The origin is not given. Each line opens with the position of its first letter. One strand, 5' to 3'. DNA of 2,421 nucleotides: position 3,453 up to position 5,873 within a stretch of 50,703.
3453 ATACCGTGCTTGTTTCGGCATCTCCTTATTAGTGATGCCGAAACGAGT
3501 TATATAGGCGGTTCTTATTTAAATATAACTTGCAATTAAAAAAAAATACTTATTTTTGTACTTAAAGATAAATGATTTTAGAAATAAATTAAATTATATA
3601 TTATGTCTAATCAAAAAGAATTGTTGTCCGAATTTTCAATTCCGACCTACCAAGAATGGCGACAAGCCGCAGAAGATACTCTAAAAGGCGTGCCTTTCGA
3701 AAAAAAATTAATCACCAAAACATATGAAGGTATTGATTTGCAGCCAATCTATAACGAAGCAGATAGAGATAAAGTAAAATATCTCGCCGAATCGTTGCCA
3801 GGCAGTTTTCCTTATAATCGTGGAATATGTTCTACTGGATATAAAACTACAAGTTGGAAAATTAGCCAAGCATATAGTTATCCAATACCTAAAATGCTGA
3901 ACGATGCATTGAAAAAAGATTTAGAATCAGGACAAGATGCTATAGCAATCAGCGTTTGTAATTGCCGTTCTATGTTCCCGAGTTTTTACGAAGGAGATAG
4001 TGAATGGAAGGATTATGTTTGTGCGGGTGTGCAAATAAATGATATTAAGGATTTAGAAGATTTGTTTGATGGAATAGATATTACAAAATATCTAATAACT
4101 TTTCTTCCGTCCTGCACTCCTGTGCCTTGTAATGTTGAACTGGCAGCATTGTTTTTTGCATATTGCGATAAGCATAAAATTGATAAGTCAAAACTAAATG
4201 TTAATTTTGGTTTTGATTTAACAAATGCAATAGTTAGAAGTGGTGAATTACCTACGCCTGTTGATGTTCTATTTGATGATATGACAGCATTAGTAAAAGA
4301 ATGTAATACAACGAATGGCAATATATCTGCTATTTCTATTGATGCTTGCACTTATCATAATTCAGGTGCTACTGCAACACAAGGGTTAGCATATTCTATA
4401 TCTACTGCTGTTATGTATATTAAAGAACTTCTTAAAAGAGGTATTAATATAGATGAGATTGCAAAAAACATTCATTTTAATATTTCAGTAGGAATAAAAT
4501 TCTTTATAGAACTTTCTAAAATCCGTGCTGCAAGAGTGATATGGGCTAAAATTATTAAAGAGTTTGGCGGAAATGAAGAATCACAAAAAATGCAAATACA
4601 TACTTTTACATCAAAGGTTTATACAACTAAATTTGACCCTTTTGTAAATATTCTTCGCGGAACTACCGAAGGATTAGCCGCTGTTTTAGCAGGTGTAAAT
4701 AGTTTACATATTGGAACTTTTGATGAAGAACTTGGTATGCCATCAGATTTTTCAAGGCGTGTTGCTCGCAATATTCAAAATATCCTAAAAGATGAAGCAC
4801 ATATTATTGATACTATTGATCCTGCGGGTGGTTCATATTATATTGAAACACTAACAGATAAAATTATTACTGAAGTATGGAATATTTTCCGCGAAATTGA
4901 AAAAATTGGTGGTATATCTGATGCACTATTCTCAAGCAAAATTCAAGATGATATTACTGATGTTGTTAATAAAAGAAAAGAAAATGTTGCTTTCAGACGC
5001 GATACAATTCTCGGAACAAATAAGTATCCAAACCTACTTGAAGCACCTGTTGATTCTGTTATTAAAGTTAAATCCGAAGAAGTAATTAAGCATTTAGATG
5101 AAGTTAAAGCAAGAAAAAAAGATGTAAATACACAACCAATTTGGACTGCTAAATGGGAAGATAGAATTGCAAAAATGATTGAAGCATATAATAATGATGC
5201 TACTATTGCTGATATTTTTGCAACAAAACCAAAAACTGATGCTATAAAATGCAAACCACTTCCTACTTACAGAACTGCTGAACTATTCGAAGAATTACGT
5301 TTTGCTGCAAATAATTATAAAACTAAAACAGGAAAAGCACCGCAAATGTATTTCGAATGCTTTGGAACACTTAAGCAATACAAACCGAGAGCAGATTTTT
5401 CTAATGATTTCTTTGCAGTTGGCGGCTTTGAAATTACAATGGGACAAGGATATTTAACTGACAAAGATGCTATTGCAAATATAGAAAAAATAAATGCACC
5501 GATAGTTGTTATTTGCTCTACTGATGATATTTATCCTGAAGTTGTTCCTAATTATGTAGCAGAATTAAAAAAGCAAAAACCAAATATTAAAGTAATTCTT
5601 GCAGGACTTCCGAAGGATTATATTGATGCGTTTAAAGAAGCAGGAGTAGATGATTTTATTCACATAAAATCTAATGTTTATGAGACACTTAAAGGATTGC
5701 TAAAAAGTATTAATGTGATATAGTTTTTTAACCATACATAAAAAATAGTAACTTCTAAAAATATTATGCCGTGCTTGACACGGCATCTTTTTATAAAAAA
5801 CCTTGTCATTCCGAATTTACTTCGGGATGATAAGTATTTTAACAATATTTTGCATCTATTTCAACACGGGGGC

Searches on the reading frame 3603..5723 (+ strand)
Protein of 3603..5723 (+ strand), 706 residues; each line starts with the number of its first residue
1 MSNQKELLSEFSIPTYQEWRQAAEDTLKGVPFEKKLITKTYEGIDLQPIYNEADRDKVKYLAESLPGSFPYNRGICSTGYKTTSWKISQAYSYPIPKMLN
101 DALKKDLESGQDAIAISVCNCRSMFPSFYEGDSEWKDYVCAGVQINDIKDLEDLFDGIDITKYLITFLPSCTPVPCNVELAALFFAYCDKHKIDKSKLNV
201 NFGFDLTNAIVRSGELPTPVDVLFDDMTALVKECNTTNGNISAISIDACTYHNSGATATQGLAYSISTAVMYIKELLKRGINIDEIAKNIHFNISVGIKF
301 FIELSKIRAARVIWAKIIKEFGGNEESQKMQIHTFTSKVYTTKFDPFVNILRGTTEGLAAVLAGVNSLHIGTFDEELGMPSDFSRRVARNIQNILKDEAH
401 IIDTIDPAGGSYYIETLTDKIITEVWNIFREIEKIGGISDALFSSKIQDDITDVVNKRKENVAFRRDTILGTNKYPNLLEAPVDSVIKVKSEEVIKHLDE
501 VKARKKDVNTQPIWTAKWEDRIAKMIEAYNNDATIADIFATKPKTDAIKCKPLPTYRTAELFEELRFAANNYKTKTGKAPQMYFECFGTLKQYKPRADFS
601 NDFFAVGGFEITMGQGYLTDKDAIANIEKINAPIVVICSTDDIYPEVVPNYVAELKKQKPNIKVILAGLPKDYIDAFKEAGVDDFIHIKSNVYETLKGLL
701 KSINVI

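Call 33: search_protein_families(library=pfam, proteins=[window:3603-5723:+], max_evalue=0.00001)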
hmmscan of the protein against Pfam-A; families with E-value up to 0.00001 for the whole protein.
window:3603-5723:+ (706 aa): 1 family
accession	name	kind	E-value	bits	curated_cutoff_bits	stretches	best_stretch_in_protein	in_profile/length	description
PF01642.28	MM_CoA_mutase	-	4.4e-129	431.8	22.1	1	39-539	1-504/512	Methylmalonyl-CoA mutase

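Call 39: find_homologous_proteins(query=window:3603-5723:+, max_evalue=1e-50)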
Query window:3603-5723:+ (706 aa): 2090 proteins with E <= 1e-50 among 8000 candidates; the best 120 are listed.
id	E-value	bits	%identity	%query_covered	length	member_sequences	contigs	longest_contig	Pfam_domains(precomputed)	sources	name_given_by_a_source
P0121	0.0e+0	1609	100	100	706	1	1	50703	PF01642.29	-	-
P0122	0.0e+0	1355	82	100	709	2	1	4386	PF01642.29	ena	-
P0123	0.0e+0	1336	82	100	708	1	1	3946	PF01642.29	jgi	jgi:methylmalonyl-CoA mutase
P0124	0.0e+0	1331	81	100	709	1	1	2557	PF01642.29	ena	-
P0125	0.0e+0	1315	80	100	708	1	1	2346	PF01642.29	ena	-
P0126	0.0e+0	1310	80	100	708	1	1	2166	PF01642.29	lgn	-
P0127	0.0e+0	1308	80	100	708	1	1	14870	PF01642.29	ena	-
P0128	0.0e+0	1165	73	100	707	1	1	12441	PF01642.29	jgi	jgi:methylmalonyl-CoA mutase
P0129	0.0e+0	1077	67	100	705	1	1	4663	PF01642.29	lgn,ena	-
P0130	0.0e+0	1074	67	100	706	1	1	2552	PF01642.29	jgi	jgi:methylmalonyl-CoA mutase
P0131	0.0e+0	1073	67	100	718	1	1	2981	PF01642.29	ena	-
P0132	0.0e+0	1068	67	100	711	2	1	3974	PF01642.29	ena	-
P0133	0.0e+0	1045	64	100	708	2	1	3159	PF01642.29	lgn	-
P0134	7.4e-298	1008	64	100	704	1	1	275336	PF01642.29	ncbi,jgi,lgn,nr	ncbi:MAG: acyl-CoA mutase large subunit family protein [Ignavibacteria bacterium]|jgi:methylmalonyl-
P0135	1.1e-290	984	63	99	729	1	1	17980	PF01642.29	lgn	-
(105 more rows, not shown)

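Call 40: find_encoding_contigs(protein=P0127, flank=10000, max_places=3)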
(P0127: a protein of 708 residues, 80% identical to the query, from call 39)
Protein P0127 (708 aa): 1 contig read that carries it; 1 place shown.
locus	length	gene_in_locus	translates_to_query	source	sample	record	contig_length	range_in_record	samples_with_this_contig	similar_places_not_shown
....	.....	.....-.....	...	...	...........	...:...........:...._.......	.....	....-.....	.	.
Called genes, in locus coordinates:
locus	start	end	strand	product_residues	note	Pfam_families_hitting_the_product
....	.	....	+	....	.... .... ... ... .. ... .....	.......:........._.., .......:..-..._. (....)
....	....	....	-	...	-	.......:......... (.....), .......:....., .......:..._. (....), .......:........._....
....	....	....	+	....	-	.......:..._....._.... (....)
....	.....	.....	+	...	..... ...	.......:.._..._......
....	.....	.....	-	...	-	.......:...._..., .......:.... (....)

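Call 41: find_encoding_contigs(protein=P0128, flank=10000, max_places=3)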
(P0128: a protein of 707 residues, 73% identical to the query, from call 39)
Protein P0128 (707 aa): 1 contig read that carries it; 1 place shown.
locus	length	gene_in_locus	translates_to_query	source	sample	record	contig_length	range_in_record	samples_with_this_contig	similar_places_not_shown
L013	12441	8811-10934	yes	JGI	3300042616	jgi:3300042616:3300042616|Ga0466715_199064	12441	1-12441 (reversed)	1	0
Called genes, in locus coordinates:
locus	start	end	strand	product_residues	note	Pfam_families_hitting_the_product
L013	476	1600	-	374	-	PF13426:PAS_9 (weak), PF00512:HisKA, PF02518:HATPase_c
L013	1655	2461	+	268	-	PF01346:FKBP_N, PF00254:FKBP_C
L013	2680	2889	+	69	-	-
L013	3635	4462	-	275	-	PF01048:PNP_UDP_1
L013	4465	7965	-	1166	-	PF13385:Laminin_G_3, PF09113:N-glycanase_C, PF18962:Por_Secre_tail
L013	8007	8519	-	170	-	-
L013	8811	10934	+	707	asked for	PF01642:MM_CoA_mutase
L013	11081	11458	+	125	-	PF01597:GCV_H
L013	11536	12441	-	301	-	?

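Call 66: find_encoding_contigs(protein=P0123, flank=10000, max_places=4)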
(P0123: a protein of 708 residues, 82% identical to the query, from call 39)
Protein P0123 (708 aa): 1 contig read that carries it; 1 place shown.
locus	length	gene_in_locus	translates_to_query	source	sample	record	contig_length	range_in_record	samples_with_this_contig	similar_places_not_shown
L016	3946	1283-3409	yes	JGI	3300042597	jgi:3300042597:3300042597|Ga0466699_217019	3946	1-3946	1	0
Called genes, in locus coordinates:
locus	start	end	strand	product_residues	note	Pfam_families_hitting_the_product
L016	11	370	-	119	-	PF00717:Peptidase_S24 (weak)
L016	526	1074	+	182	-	PF00293:NUDIX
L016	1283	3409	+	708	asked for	PF01642:MM_CoA_mutase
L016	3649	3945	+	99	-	?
